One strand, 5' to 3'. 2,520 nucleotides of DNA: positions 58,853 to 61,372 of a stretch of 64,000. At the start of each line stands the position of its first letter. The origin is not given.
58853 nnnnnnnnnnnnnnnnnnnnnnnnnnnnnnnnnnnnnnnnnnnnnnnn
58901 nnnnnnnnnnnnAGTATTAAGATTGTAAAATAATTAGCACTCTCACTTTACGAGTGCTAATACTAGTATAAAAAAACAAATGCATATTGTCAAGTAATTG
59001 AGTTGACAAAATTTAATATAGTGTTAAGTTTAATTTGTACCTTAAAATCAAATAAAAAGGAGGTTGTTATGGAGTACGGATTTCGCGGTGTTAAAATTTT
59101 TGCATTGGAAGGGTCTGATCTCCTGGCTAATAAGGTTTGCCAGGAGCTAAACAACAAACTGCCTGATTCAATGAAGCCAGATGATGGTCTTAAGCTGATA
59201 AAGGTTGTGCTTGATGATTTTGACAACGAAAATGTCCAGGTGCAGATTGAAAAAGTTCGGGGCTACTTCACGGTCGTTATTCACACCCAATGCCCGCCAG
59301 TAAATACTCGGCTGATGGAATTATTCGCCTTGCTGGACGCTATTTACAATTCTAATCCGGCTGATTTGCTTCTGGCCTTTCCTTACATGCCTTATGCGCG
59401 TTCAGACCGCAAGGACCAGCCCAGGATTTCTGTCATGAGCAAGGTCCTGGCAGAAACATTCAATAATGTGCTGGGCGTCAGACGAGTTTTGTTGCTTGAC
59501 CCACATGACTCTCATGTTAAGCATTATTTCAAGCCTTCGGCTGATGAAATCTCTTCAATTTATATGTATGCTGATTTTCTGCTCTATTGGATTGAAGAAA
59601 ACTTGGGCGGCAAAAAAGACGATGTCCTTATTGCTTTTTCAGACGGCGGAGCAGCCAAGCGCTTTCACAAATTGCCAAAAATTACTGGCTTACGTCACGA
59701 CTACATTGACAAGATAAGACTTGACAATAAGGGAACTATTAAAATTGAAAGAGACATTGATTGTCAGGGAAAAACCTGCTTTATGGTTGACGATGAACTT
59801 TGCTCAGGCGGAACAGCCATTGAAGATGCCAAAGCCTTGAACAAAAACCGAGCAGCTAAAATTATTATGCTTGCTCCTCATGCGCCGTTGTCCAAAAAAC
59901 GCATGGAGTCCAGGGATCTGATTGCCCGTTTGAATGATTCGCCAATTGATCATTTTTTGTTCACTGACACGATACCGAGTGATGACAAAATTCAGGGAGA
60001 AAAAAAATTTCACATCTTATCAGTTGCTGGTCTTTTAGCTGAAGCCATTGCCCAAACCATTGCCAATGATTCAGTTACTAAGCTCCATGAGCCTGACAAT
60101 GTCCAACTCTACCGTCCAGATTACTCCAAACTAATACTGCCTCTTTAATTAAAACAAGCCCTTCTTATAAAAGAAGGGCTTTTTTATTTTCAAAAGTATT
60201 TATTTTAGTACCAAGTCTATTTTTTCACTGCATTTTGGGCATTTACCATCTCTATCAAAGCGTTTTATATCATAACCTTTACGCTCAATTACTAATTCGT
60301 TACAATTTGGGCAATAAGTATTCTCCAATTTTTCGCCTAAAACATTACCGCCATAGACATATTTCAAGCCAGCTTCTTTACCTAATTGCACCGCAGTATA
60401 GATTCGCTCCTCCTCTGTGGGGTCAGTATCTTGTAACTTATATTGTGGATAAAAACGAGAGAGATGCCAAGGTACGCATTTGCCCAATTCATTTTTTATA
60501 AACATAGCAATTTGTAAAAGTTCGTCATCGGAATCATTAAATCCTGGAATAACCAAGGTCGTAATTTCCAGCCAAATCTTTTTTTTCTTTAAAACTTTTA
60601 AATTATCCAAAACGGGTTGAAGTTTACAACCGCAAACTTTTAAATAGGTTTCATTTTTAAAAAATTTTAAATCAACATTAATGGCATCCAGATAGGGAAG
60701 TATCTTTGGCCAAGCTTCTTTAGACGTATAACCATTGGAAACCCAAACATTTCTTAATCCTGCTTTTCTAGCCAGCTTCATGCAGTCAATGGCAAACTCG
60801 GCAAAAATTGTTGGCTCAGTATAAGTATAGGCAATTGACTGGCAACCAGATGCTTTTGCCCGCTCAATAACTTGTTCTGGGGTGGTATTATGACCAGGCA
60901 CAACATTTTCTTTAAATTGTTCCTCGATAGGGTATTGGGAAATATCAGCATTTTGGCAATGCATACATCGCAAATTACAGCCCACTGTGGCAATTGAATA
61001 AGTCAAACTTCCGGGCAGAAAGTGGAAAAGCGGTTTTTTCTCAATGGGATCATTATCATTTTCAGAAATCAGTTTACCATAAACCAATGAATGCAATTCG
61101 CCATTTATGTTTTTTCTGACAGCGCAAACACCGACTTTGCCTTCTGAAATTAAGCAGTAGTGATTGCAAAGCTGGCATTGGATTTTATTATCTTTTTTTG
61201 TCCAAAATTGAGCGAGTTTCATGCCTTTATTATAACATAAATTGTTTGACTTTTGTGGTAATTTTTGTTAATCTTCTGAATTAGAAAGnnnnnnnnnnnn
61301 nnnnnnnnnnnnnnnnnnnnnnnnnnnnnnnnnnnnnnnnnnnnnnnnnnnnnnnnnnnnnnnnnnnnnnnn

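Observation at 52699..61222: AmmeMemoRadiSam system present but split: AMMECR1 + MEMO1-like genes adjacent, the radical-SAM partner 6 kb away across clpB and prs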

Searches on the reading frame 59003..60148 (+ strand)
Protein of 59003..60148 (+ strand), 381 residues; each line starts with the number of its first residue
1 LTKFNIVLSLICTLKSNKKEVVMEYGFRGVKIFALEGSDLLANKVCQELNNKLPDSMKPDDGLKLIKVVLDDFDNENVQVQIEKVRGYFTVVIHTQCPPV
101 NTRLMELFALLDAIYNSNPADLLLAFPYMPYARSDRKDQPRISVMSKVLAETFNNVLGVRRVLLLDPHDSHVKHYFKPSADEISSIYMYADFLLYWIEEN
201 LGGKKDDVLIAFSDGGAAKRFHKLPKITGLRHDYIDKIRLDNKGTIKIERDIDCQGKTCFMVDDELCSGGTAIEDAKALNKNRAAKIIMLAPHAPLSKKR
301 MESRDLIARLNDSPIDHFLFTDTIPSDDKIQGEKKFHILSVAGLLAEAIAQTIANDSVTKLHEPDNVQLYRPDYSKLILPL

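Call 3: search_protein_families(library=ncbifam, proteins=[window:59003-60148:+], max_evalue=0.001)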
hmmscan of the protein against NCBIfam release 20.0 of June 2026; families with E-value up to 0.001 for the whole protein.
window:59003-60148:+ (381 aa): 11 families
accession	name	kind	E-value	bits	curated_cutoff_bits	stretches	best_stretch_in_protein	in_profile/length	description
TIGR01251.1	ribP_PPkin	subfamily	1.4e-56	191.7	113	1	49-362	8-308/309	ribose-phosphate diphosphokinase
NF002320.0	PRK01259.1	subfamily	5.4e-50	170.5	297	1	30-363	7-315/316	ribose-phosphate diphosphokinase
NF002618.0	PRK02269.1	equivalog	1.2e-36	126.9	460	1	27-364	3-318/321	ribose-phosphate diphosphokinase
NF002844.0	PRK03092.1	equivalog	2.7e-35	122.1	438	1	62-363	32-323/326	ribose-phosphate diphosphokinase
NF001815.0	PRK00553.1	equivalog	8.6e-35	120.4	484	1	32-362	12-321/332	ribose-phosphate pyrophosphokinase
NF002758.0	PRK02812.1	equivalog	1.4e-34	119.7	518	1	50-360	30-327/330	ribose-phosphate pyrophosphokinase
NF003428.0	PRK04923.1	equivalog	3.7e-34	118.3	536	1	48-361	13-316/319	ribose-phosphate diphosphokinase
NF002095.0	PRK00934.1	equivalog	7.1e-34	117.3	296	1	53-327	12-270/287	ribose-phosphate diphosphokinase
NF002686.0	PRK02458.1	equivalog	2.8e-30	105.9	506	1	50-361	18-315/323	ribose-phosphate diphosphokinase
NF005299.0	PRK06827.1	subfamily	8.9e-18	64.1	327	1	92-364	97-370/383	phosphoribosylpyrophosphate synthetase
NF005537.0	PRK07199.1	subfamily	1.5e-15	57.1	322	1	60-327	21-276/301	ribose-phosphate diphosphokinase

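Call 4: search_protein_families(library=pfam, proteins=[window:59003-60148:+], max_evalue=0.001)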
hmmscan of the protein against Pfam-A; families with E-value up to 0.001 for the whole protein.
window:59003-60148:+ (381 aa): 3 families
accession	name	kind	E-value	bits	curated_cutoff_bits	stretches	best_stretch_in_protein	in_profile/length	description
PF13793.12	Pribosyltran_N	-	4.9e-23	81.7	25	1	30-155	1-115/117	N-terminal domain of ribose phosphate pyrophosphokinase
PF14572.12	Pribosyl_synth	-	9.6e-11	42.4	27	1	253-361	80-182/184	Phosphoribosyl synthetase-associated domain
PF00156.33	Pribosyltran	-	2.4e-06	27.4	26.3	1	183-304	5-135/158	Phosphoribosyl transferase domain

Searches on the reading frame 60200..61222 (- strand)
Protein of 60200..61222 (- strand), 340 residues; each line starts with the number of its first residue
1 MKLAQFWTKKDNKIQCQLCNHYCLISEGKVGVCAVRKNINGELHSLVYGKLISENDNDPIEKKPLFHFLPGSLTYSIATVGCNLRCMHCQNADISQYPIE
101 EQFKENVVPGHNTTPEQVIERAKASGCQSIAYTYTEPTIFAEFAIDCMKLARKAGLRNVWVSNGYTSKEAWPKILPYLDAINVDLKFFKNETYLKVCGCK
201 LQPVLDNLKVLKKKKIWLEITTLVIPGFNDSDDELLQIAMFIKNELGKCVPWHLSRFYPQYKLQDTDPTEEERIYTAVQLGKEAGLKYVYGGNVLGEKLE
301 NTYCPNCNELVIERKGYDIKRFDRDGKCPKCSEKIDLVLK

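Call 3: search_protein_families(library=ncbifam, proteins=[window:60200-61222:-], max_evalue=0.001)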
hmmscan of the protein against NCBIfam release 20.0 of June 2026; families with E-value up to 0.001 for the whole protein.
window:60200-61222:- (340 aa): 19 families
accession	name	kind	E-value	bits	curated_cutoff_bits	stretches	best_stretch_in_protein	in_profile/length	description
TIGR04337.1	AmmeMemoSam_rS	hypoth_equivalog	4.9e-104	347.9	220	1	5-335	2-329/349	AmmeMemoRadiSam system radical SAM enzyme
TIGR04041.1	activase_YjjW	hypoth_equivalog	1.2e-20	74.1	250.2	1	115-258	95-239/276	YjjW family glycine radical enzyme activase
TIGR02493.1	PFLA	equivalog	2.7e-20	72.8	231.75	1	79-244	22-185/235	pyruvate formate-lyase-activating protein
TIGR02494.1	PFLE_PFLC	subfamily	1.5e-16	60.6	174.35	1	135-247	132-244/293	glycyl-radical enzyme activating protein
NF048010.1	SfplDhtActHpsHDes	equivalog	2.3e-16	59.5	430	1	133-246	138-253/298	(2S)-3-sulfopropanediol dehydratase activating enzyme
NF033719.1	ind_deCO2_activ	equivalog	1.3e-13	51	425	1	131-287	134-299/302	indoleacetate decarboxylase activase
TIGR04003.1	rSAM_BssD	equivalog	3.5e-13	49.4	496.45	1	131-243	132-245/314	[benzylsuccinate synthase]-activating enzyme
TIGR02495.1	NrdG2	equivalog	1.6e-12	47.1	131.15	1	70-245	14-183/193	anaerobic ribonucleoside-triphosphate reductase activating protein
TIGR04395.1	cutC_activ_rSAM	equivalog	2.5e-12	46.7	360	1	130-244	133-247/309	choline TMA-lyase-activating enzyme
NF033717.2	HPDL_rSAM_activ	equivalog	3.7e-12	46.1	420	1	130-244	134-250/311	4-hydroxyphenylacetate decarboxylase activase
NF048008.1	SfplDhtActHpfHKleb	equivalog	6.6e-12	45.3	500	1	133-249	133-249/308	(2S)-3-sulfopropanediol dehydratase activating enzyme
NF043069.1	T4HPD_activ_SAM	equivalog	2.7e-11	43.4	425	1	132-287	129-294/299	trans-4-hydroxy-L-proline dehydratase activase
NF008356.0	PRK11145.1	equivalog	7.5e-11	41.8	375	1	77-244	25-190/246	pyruvate formate lyase 1-activating protein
TIGR02666.1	moaA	equivalog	2.3e-08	33.4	284.05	1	80-244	18-182/336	GTP 3',8-cyclase MoaA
NF007483.0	PRK10076.1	equivalog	1.3e-06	27.8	326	1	130-243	121-234/292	[formate-C-acetyltransferase]-activating enzyme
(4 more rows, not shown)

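Call 4: search_protein_families(library=pfam, proteins=[window:60200-61222:-], max_evalue=0.001)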
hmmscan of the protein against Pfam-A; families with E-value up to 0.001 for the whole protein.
window:60200-61222:- (340 aa): 2 families
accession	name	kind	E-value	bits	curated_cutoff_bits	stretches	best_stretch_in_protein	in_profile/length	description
PF04055.27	Radical_SAM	-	3.1e-21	76.7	29.5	1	78-237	3-164/166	Radical SAM superfamily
PF13353.11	Fer4_12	-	1.9e-06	28.7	22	1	79-191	12-121/137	4Fe-4S single cluster domain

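Call 58: find_encoding_contigs(protein=window:60200-61222:-, flank=10000, max_places=3)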
Protein window:60200-61222:- (340 aa): 1 contig read that carries it; 1 place shown.
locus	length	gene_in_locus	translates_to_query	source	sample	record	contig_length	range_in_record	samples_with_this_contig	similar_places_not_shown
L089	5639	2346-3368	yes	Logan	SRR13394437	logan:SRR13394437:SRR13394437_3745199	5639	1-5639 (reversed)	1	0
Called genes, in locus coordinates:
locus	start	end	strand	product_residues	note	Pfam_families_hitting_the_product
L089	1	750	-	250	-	?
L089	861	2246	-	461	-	PF00270:DEAD, PF04851:ResIII, PF00271:Helicase_C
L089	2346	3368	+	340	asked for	PF13353:Fer4_12 (weak), PF04055:Radical_SAM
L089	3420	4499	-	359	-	PF13793:Pribosyltran_N, PF00156:Pribosyltran (weak), PF14572:Pribosyl_synth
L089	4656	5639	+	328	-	?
